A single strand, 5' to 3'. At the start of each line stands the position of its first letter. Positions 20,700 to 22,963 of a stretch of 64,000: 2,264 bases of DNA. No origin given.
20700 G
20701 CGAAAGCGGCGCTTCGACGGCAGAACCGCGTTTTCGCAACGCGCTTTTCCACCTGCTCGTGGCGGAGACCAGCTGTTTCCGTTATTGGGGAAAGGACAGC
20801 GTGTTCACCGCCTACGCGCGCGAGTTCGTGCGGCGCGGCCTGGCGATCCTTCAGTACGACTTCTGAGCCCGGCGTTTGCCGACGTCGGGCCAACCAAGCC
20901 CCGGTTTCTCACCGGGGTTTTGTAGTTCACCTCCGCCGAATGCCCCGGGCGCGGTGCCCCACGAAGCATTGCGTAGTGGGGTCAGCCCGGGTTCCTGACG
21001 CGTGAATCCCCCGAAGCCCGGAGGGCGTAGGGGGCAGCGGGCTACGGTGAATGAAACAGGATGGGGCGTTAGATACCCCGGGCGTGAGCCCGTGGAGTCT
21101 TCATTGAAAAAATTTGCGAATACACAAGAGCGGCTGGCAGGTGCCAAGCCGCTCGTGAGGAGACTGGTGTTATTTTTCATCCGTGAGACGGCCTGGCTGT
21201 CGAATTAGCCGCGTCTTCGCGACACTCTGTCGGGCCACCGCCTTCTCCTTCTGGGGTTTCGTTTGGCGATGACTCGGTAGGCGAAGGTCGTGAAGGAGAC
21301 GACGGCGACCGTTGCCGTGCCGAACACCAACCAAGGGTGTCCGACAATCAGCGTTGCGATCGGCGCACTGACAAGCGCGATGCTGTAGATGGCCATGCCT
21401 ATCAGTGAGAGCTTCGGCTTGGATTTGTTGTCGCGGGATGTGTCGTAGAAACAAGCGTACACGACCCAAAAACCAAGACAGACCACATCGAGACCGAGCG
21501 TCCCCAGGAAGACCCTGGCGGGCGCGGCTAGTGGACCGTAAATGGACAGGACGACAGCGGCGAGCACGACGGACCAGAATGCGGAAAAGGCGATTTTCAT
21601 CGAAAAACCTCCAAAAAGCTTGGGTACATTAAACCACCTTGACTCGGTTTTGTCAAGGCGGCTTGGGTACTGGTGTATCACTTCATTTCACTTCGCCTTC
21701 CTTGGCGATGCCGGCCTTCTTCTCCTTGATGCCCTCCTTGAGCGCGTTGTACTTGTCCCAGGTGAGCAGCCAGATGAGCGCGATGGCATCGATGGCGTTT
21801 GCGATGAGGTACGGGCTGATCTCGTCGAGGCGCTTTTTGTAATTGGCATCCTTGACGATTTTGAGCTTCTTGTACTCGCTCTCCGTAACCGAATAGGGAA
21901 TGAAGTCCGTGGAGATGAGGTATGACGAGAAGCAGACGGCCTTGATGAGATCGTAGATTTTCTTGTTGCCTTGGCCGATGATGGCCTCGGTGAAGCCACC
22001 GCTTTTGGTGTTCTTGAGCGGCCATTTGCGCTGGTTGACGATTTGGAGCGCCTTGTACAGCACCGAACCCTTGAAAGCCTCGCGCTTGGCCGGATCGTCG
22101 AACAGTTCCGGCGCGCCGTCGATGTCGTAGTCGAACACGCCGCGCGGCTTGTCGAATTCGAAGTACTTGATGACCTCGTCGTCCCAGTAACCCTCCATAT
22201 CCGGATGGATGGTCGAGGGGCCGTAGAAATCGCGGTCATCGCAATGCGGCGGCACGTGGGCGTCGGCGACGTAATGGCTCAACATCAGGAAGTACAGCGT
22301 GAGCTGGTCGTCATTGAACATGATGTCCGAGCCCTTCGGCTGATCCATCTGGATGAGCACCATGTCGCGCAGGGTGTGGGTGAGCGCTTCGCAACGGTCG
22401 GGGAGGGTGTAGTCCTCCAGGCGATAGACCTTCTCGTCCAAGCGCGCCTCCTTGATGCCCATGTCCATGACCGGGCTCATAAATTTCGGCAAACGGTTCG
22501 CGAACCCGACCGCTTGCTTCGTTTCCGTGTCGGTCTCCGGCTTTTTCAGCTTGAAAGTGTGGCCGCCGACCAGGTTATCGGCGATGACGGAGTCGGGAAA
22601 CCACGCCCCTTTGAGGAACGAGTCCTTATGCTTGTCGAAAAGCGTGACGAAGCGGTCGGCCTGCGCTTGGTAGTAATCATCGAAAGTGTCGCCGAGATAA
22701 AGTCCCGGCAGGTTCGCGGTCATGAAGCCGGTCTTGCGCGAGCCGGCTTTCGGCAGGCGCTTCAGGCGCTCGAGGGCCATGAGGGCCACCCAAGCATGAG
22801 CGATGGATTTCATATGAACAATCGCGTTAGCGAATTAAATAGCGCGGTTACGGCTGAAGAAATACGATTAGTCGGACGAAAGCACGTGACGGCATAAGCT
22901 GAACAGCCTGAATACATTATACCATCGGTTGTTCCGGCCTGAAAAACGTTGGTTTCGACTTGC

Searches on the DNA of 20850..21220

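Call 66: search_rna_families(source=window, start=20850, end=21220, threshold=evalue, max_evalue=10, show_alignments=3)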
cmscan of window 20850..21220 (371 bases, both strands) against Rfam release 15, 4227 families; matches with E-value up to 10: 3.
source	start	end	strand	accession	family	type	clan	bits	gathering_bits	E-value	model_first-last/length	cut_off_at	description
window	20862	20926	+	RF02837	anti-hemB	Gene; sRNA;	-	15.5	49.5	0.37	1-81/81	no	Burkholderia RNA 7 (anti-hemB)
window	21146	21199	+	RF03507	mir-4429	Gene; miRNA;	-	14.2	97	2.2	1-73/73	no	mir-4429 microRNA precursor family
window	21140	21190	-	RF02473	GlsR4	Gene; snRNA; snoRNA; CD-box;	-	13.1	70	4.8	1-61/61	no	Small nucleolar RNA GlsR4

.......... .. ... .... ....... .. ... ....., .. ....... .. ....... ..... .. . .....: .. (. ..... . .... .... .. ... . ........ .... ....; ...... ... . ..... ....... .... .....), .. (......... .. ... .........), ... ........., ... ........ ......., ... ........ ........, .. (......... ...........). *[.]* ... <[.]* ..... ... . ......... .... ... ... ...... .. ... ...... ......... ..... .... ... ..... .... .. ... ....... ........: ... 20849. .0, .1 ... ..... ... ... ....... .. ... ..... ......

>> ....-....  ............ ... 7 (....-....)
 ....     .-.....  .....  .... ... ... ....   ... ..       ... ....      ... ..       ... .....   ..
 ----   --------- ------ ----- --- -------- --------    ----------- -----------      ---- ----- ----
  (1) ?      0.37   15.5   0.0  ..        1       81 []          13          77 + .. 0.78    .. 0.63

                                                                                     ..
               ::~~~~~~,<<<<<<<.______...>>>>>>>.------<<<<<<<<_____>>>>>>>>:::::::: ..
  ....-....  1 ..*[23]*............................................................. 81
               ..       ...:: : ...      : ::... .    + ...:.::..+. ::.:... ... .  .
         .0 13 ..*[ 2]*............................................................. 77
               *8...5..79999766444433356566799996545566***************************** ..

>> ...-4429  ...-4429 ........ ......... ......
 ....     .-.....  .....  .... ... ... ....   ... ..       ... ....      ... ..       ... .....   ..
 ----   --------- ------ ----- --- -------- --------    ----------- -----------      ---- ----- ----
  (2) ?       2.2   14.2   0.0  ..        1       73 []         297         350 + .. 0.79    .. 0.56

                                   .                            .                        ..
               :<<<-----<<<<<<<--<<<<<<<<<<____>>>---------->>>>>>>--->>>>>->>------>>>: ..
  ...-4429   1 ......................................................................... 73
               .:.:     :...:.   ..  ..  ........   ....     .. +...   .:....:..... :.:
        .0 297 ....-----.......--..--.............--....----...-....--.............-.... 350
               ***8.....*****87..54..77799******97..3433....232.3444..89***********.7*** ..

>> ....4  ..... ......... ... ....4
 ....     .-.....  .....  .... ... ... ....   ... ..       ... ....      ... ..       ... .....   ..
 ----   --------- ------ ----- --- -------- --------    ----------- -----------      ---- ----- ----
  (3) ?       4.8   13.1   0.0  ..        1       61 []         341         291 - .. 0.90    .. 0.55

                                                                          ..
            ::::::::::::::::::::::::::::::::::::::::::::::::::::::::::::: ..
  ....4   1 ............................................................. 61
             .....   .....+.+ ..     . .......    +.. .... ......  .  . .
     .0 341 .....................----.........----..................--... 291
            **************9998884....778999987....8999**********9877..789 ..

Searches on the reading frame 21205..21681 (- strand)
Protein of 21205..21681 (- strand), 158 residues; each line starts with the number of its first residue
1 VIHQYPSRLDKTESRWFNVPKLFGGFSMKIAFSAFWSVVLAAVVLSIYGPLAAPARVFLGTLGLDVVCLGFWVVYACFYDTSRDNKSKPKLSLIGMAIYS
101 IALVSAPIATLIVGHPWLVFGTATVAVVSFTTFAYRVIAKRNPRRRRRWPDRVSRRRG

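Call 12: search_protein_families(library=pfam, proteins=[window:21205-21681:-])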
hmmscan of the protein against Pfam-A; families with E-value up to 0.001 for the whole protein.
window:21205-21681:- (158 aa): 0 families

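Call 38: list_cluster_members(proteins=[window:21208-21600:-, window:24438-24674:+, window:23667-24428:+, window:24755-25837:+])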
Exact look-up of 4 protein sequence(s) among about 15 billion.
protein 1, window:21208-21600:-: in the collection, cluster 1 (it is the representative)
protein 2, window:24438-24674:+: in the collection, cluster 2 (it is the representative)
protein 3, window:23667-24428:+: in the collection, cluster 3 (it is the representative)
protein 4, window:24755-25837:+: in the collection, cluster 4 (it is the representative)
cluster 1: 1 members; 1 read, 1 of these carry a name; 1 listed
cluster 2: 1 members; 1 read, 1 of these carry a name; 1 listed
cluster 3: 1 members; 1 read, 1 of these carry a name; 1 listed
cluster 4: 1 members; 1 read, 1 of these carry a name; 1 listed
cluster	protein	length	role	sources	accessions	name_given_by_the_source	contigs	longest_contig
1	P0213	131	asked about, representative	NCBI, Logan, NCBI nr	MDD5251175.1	MAG: hypothetical protein PHT12_00905 [Patescibacteria group bacterium] | hypothetical protein [Patescibacteria group bacterium]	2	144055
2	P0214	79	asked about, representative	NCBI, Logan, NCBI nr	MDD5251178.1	MAG: hypothetical protein PHT12_00920 [Patescibacteria group bacterium] | hypothetical protein [Patescibacteria group bacterium]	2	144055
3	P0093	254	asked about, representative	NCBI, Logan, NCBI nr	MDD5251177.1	MAG: DNA repair protein RadC [Patescibacteria group bacterium] | DNA repair protein RadC [Patescibacteria group bacterium]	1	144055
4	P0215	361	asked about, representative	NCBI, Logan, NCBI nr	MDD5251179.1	MAG: HAMP domain-containing sensor histidine kinase [Patescibacteria group bacterium] | HAMP domain-containing sensor histidine kinase [Patescibacteria group bacterium]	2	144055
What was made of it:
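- NCBI's PGAP annotation leaves the gap empty: locus tags 00905, 00910, [radC], 00920 are consecutive (call 38).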

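Call 40: search_protein_families(library=padloc, max_evalue=0.1, proteins=[window:21208-21600:-])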
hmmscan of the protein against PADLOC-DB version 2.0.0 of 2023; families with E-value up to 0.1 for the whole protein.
window:21208-21600:- (131 aa): 1 family
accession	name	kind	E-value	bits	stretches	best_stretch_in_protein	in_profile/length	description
PDLC03819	RTasSLATT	-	0.014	13.1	1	45-103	11-73/176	DRT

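Call 41: search_protein_families(library=ncbifam, max_evalue=0.1, proteins=[window:21208-21600:-])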
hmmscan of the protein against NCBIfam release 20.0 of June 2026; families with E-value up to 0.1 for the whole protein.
window:21208-21600:- (131 aa): 2 families
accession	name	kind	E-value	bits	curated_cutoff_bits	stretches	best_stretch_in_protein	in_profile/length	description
NF010287.0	PRK13727.1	equivalog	0.0065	16.4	105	1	60-113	8-62/82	type-F conjugative transfer system pilin chaperone TraQ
TIGR02741.1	TraQ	equivalog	0.031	14.5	111.6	1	60-118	7-66/93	type-F conjugative transfer system pilin chaperone TraQ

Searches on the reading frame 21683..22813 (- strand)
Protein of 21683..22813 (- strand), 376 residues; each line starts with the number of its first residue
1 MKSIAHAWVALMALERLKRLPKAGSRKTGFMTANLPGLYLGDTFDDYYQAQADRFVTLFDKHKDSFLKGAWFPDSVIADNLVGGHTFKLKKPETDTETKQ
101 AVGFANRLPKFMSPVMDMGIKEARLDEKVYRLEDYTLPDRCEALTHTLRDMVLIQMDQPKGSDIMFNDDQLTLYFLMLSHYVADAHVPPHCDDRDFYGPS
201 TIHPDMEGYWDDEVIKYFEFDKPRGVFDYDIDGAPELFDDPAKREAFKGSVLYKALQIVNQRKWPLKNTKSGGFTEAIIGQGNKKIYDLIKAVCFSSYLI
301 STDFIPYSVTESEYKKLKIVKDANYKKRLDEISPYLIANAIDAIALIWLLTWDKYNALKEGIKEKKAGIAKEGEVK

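Call 12: search_protein_families(library=pfam, proteins=[window:21683-22813:-])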
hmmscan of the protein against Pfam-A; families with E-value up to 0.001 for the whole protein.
window:21683-22813:- (376 aa): 0 families

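Call 18: find_homologous_proteins(query=window:21686-22813:-)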
Query window:21686-22813:- (376 aa): 92 proteins with E <= 0.001 among 1741 candidates.
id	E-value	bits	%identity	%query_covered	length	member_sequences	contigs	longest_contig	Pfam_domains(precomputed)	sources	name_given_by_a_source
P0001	2.5e-256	868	100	100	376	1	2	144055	-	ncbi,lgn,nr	ncbi:MAG: hypothetical protein PHT12_00910 [Patescibacteria group bacterium]|nr:hypothetical protein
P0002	5.7e-185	633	70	100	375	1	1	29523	-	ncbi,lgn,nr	ncbi:hypothetical protein JW899_03395 [Candidatus Uhrbacteria bacterium]|nr:hypothetical protein [Ca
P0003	8.0e-161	554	64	100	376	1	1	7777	-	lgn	-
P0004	4.4e-160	551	63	100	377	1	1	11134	-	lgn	-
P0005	5.1e-158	544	64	100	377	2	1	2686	-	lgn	-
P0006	7.0e-158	544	62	100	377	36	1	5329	-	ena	-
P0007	5.3e-157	541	64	100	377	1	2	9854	-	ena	-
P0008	3.6e-156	538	63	99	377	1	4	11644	-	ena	-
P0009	4.3e-156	538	62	100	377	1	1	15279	-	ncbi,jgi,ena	-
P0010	5.5e-156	538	62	100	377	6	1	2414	-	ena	-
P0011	5.1e-155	534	62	99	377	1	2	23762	-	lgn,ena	-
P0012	5.6e-155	534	62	100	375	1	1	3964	-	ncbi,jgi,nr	ncbi:hypothetical protein E3J85_01645 [Patescibacteria group bacterium]|nr:MAG: hypothetical protein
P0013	8.1e-155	534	61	99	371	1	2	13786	-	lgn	-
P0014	1.7e-154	533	61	100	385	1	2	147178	-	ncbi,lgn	-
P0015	2.3e-153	529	60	95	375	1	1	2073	-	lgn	-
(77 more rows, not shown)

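Call 19: find_encoding_contigs(protein=P0002, flank=10000, max_places=3)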
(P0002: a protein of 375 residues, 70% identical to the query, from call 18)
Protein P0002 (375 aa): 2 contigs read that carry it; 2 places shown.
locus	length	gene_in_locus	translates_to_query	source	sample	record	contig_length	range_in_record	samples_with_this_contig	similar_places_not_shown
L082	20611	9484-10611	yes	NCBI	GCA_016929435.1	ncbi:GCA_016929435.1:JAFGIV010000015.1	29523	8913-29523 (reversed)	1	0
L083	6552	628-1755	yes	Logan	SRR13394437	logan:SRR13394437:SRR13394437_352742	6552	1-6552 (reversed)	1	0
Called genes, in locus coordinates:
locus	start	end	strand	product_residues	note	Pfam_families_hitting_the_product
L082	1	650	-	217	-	PF01699:Na_Ca_ex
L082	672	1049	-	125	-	PF06397:Desulfoferrod_N, PF01880:Desulfoferrodox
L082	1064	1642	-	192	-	PF02915:Rubrerythrin, PF23458:DUF7130 (faint), PF21349:RUBY_RBDX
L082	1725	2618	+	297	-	-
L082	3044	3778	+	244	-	-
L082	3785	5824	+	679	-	PF16927:HisKA_7TM, PF13185:GAF_2 (faint), PF00512:HisKA, PF02518:HATPase_c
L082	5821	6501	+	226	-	PF00072:Response_reg, PF00486:Trans_reg_C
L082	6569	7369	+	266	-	PF01479:S4, PF00849:PseudoU_synth_2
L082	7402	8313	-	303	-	PF02525:Flavodoxin_2, PF03358:FMN_red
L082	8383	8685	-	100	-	-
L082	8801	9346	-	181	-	-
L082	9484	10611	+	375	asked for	-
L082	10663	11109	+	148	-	-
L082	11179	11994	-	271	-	-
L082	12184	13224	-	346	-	PF10023:Aminopep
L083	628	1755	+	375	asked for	-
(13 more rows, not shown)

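Call 20: find_encoding_contigs(protein=P0001, flank=10000, max_places=3)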
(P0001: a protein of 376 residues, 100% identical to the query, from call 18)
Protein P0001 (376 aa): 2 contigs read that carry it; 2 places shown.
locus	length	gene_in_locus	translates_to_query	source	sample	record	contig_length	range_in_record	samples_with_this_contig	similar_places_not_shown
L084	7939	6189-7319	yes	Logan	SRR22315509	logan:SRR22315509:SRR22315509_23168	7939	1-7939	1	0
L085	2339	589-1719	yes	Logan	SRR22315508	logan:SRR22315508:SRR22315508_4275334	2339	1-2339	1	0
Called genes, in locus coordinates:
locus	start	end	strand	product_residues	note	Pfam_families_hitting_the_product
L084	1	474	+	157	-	?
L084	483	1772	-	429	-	PF01566:Nramp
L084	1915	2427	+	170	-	PF03449:GreA_GreB_N, PF01272:GreA_GreB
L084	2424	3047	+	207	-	PF00925:GTP_cyclohydro2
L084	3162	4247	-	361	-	PF00512:HisKA, PF02518:HATPase_c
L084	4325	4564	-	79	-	-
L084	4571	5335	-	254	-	PF20582:UPF0758_N, PF04002:RadC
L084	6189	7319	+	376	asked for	-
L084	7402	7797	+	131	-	-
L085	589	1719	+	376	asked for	-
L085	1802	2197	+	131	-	-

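Call 39: search_solved_structures(query=window:21686-22813:-, max_evalue=1)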
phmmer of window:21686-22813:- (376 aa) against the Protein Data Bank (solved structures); distinct sequences matched with E-value up to 1: 0.

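Call 40: search_protein_families(library=padloc, max_evalue=0.1, proteins=[window:21686-22813:-])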
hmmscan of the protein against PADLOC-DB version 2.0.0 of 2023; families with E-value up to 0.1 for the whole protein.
window:21686-22813:- (376 aa): 0 families

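Call 41: search_protein_families(library=ncbifam, max_evalue=0.1, proteins=[window:21686-22813:-])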
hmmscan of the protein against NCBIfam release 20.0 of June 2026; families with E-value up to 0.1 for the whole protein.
window:21686-22813:- (376 aa): 0 families

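Call 43: find_related_loci(query=A1, collection=metagenome_contigs, flank=3000)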
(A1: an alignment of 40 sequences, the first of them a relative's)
Query A1 (376 aa) in metagenome_contigs; peptide patterns used: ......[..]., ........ (x = any residue, [..] = any of these).
147 stretches matched a pattern; 26 encode a relative of the query (tblastn E <= 1e-3); 26 distinct loci.
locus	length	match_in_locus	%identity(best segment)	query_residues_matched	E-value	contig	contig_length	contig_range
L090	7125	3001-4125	62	1-375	4e-160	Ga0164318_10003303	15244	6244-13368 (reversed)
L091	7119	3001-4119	58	1-376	5e-154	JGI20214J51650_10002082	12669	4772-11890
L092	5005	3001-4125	61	1-376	1e-151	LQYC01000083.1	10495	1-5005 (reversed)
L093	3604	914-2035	59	1-376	8e-156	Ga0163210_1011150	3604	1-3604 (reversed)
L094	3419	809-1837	56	1-373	3e-142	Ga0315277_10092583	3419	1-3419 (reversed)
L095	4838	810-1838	56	1-373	1e-136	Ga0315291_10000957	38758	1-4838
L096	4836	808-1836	56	1-373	1e-136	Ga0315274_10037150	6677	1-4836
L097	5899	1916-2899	54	1-358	1e-128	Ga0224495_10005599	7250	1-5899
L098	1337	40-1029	54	1-360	1e-137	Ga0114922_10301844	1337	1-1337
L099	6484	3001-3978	54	1-356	1e-125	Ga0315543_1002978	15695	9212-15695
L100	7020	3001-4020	58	1-356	7e-125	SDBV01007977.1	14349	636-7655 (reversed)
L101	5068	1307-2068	68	122-375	1e-118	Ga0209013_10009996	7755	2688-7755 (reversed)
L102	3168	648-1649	50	1-361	2e-121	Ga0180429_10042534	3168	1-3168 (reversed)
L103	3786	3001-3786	62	1-265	1e-109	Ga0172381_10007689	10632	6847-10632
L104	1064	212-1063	58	1-298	6e-118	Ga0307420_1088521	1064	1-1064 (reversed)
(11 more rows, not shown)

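Call 73: predict_structure(alignment_id=A1)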
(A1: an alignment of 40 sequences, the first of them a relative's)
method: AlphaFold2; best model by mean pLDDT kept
length: 376 residues; sequences in the alignment: 40
mean_pLDDT: 83.0   pTM: 0.88
mean pLDDT of the five models: 83.0, 81.4, 79.5, 79.1, 77.8
residues with pLDDT >= 90: 174; 70-90: 132; 50-70: 49; < 50: 21
segments of 3 or more residues with pLDDT < 50: 73-75, 77-83, 160-165
pLDDT, mean of each block of 10 residues (from residue 1): 80 95 73 93 93 90 64 47 67 94 91 85 92 78 79 62 58 81 89 74 87 94 85 90 95 97 86 78 90 94 92 87 93 96 94 72 69 57
secondary structure, 60 per line:
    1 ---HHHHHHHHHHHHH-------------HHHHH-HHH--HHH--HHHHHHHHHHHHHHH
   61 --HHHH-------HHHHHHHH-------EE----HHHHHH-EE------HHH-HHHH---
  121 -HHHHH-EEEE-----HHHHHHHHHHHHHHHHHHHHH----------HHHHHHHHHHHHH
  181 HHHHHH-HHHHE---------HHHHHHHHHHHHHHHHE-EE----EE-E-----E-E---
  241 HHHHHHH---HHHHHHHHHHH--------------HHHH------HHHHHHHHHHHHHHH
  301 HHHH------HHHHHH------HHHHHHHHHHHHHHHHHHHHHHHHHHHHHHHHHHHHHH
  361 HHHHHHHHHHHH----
elements in order: H4-16 H30-34 H46-60 H63-66 H74-81 H95-100 H114-117 H122-126 E128-131 H137-157 H168-186 H188-191 H202-217 H241-247 H251-261 H276-279 H286-304 H311-316 H323-372

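Call 78: fold_search(model_id=the predicted structure, library=pdb)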
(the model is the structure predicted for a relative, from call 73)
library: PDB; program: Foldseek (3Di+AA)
matches with E <= 10: 141; with E <= 0.001: 0
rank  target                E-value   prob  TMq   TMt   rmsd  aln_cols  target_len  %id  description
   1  8cqm_B                4.5e-02  0.97  0.34  0.51  10.1       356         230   13  Broad-range phospholipase C from Listeria monocytogenes (released 2023-10-18)
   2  2fgn                  1.1e-01  0.89  0.34  0.47   9.3       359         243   11  Structural Studies Examining the Substrate Specificity Profiles of PC-PLCBc Protein Variants (released 2006-03-28)
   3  2wxu                  1.2e-01  0.98  0.39  0.41  11.1       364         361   10  Clostridium perfringens alpha-toxin strain NCTC8237 mutant T74I (released 2009-11-17)
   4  1olp_D                1.3e-01  0.96  0.38  0.39   9.8       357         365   11  Alpha Toxin from Clostridium Absonum (released 2003-10-23)
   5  3sng_A                1.3e-01  0.82  0.35  0.46  11.7       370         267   12  X-ray structure of fully glycosylated bifunctional nuclease TBN1 from Solanum lycopersicum (Tomato) (released 2012-07-04)
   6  1olp_A                1.6e-01  0.91  0.35  0.36  12.0       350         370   10  Alpha Toxin from Clostridium Absonum (released 2003-10-23)
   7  4cxv_A                2.1e-01  0.63  0.32  0.42  11.0       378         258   13  Structure of bifunctional endonuclease (AtBFN2) in complex with phosphate. (released 2014-07-23)
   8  4cxv_B                2.5e-01  0.66  0.35  0.47  10.5       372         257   13  Structure of bifunctional endonuclease (AtBFN2) in complex with phosphate. (released 2014-07-23)
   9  1kho_A                2.7e-01  0.85  0.35  0.36  11.2       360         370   10  Crystal Structure Analysis of Clostridium perfringens alpha-Toxin Isolated from Avian Strain SWCP (released 2002-06-19)
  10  2wxt                  3.6e-01  0.84  0.38  0.40  11.0       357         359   11  Clostridium perfringens alpha-toxin strain NCTC8237 (released 2009-11-17)
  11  8qjl                  4.1e-01  0.51  0.30  0.42  14.1       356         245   11  SmNuc1 nuclease from Stenotrophomonas maltophilia (released 2024-09-25)
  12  1n22_A                5.2e-01  0.05  0.13  0.10  21.0       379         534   11  (+)-Bornyl Diphosphate Synthase: Complex with Mg, pyrophosphate, and (4R)-7-aza-7,8-dihydrolimonene (released 2002-11-27)
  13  8qjm_B                5.5e-01  0.25  0.26  0.35  14.7       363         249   11  SmNuc1 nuclease from Stenotrophomonas maltophilia in complex with cytidine-5'-monophosphate (released 2024-09-25)
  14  1n1z_B                5.8e-01  0.05  0.13  0.11  20.8       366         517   12  (+)-Bornyl Diphosphate Synthase: Complex with Mg and pyrophosphate (released 2002-11-27)
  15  1n22_B                7.7e-01  0.04  0.13  0.11  20.7       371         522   12  (+)-Bornyl Diphosphate Synthase: Complex with Mg, pyrophosphate, and (4R)-7-aza-7,8-dihydrolimonene (released 2002-11-27)
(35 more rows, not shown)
